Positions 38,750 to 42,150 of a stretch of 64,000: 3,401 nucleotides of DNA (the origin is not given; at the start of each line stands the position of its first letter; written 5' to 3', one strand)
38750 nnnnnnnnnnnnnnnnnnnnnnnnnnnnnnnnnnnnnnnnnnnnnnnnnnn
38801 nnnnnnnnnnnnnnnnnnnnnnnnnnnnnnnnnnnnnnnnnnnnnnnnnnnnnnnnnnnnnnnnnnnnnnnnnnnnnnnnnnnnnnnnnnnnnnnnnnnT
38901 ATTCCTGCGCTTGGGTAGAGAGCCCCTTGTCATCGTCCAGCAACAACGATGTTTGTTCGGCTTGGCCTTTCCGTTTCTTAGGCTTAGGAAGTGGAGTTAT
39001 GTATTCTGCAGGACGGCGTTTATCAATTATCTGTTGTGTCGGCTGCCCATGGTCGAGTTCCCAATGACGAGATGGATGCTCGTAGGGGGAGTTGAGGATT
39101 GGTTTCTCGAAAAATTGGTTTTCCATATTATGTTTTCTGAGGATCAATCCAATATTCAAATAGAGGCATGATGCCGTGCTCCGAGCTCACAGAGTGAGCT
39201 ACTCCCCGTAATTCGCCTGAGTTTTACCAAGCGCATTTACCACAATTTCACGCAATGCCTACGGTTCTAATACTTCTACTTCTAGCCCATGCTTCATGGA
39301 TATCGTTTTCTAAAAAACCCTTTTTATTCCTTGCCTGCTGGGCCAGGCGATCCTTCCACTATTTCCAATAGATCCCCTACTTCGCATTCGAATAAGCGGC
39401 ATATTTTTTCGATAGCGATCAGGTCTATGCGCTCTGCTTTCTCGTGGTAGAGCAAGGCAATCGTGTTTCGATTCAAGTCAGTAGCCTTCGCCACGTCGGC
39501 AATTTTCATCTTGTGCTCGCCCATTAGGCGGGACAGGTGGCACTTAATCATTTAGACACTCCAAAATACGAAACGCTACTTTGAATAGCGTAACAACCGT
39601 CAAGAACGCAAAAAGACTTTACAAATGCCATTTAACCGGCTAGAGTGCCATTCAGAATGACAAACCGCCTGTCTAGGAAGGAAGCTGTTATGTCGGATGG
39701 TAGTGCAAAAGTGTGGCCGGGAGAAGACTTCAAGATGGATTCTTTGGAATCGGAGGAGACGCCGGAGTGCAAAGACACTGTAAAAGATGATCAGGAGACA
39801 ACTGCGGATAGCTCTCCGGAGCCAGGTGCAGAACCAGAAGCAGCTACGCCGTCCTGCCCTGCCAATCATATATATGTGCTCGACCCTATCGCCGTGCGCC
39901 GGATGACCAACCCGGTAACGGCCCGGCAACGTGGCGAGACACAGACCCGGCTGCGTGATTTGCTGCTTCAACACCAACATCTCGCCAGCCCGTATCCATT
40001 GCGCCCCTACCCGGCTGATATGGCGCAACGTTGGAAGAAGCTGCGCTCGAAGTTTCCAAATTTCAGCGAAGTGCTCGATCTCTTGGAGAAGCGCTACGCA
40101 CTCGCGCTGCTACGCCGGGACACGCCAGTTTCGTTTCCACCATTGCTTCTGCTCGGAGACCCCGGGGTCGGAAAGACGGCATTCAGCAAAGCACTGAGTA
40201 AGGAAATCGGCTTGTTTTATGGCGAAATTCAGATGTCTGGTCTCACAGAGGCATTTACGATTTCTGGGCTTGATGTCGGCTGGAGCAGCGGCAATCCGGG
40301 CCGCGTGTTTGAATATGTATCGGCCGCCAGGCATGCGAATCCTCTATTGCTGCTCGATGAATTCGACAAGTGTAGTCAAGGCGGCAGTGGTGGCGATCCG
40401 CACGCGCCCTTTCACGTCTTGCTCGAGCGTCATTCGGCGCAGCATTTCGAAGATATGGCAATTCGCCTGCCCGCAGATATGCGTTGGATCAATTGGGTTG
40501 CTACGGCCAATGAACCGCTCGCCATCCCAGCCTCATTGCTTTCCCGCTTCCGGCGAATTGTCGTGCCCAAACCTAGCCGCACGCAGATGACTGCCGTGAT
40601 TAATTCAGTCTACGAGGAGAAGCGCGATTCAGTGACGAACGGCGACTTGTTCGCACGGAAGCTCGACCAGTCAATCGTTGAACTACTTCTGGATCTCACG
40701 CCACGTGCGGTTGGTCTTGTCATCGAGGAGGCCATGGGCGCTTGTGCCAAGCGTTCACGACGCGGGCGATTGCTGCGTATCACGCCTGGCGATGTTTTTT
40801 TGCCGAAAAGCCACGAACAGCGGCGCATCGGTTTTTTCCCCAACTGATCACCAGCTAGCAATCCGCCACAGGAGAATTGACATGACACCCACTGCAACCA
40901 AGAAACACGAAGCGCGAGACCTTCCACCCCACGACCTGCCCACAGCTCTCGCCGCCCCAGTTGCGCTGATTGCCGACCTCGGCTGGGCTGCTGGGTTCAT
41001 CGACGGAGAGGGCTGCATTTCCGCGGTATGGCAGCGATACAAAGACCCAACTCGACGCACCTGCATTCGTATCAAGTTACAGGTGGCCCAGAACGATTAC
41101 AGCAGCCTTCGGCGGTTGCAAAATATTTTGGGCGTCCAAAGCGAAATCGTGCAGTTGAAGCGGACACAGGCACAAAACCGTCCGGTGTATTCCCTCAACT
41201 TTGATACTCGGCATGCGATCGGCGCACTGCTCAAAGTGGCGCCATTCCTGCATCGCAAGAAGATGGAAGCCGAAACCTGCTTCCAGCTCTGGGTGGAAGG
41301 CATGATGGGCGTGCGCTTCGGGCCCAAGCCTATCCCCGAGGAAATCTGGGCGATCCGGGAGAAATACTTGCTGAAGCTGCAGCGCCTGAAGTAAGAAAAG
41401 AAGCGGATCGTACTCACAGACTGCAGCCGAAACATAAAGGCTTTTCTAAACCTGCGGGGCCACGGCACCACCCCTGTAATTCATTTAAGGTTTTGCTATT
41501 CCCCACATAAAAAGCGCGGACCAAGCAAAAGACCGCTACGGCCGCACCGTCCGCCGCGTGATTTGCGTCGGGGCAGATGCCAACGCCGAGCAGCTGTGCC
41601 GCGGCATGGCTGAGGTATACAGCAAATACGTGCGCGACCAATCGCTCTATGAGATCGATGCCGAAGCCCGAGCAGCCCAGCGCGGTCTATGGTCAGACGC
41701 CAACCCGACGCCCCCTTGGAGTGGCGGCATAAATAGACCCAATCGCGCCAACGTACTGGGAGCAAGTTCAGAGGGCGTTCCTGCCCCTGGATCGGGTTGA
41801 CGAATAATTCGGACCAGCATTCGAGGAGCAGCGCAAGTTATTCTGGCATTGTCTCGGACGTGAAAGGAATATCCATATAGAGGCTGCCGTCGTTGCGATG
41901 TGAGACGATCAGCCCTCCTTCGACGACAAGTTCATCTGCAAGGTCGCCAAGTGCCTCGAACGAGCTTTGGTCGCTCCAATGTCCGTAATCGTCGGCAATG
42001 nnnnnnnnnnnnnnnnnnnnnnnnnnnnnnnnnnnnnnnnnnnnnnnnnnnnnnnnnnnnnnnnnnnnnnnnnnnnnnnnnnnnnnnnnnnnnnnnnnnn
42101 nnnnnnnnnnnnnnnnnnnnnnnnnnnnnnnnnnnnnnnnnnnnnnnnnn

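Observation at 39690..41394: Lon-like AAA+ ATPase paired with a free-standing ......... protein: candidate ATPase-nuclease system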

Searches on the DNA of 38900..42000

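Call 70: search_rna_families(source=window, start=38900, end=42000, threshold=evalue, max_evalue=1)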
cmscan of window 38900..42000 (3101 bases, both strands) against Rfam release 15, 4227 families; matches with E-value up to 1: 0.
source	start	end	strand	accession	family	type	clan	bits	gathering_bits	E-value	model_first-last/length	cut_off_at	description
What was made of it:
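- On Homing endonuclease gene (selfish element): No Rfam match at E<=1 in 38900-42000 (call 70).
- Closest known: I-CreI / I-MsoI / I-CvuI homodimeric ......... homing endonucleases. Different: The gene is not in a group I intron or an intein (call 70).
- Checked: It is not intron-borne: no Rfam match at E<=1 in 38900-42000 (call 70).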

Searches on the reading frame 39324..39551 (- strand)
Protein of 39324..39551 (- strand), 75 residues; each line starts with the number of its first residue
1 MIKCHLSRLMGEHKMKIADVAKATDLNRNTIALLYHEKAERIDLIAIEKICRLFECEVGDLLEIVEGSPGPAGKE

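Call 3: search_protein_families(library=pfam, proteins=[window:39324-39551:-], max_evalue=0.01)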
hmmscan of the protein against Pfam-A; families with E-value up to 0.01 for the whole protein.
window:39324-39551:- (75 aa): 1 family
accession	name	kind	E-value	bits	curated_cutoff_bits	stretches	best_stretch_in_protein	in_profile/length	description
PF13443.12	HTH_26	-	3.3e-20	72.5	22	1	5-65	1-61/63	Cro/C1-type HTH DNA-binding domain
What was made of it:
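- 39324..39551 (-): HTH_26 (Cro/C1, XRE-type) repressor gene, 75 aa, divergent from the operon. Pfam HTH_26 at 3.3e-20 (call 3).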

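Call 4: search_protein_families(library=padloc, proteins=[window:39324-39551:-], max_evalue=0.01)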
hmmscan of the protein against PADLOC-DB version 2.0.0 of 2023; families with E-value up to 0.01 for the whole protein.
window:39324-39551:- (75 aa): 0 families
